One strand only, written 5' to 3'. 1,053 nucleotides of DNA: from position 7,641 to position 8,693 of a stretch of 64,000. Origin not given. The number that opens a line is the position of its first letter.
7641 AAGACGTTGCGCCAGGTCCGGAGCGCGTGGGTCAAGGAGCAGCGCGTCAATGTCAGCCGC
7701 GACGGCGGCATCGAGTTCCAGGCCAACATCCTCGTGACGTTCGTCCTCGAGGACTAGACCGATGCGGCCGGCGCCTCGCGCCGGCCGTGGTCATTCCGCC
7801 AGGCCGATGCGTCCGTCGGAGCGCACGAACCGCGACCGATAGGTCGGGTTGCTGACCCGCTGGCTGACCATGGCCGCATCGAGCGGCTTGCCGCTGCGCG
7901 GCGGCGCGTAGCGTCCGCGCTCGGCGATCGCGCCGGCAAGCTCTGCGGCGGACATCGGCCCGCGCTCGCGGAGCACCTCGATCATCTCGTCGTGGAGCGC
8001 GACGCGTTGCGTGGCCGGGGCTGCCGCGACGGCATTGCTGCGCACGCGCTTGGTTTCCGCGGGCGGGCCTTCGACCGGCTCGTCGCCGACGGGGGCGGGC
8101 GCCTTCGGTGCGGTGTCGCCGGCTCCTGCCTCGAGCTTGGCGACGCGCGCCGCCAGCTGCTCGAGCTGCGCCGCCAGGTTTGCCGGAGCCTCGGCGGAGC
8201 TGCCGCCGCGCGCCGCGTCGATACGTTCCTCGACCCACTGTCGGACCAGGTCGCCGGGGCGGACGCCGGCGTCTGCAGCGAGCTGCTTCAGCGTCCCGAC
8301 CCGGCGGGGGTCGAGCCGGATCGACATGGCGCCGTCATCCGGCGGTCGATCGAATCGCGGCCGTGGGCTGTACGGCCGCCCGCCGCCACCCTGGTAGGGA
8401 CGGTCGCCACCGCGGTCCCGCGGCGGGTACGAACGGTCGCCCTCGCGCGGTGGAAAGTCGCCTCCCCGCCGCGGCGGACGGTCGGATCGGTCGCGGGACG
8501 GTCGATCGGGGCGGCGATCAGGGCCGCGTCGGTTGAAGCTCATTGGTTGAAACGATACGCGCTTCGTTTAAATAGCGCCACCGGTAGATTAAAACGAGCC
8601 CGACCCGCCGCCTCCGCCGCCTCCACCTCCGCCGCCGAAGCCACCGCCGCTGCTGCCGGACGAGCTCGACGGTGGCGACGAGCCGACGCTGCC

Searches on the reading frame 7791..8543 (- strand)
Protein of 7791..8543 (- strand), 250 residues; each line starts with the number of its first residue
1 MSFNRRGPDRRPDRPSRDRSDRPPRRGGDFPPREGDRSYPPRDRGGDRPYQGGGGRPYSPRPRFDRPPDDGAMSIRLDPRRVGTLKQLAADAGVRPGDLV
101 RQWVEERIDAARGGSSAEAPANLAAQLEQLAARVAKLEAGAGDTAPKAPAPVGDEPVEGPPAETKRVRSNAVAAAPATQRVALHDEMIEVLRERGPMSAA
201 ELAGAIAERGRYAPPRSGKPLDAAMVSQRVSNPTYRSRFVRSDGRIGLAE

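Call 7: search_protein_families(library=pfam, proteins=[window:7791-8543:-])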
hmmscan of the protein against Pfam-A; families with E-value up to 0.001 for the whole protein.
window:7791-8543:- (250 aa): 1 family
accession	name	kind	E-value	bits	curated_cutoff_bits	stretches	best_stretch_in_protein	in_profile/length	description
PF05066.19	HARE-HTH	-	3.7e-06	27.7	25.9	1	183-249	3-69/71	HB1, ASXL, restriction endonuclease HTH domain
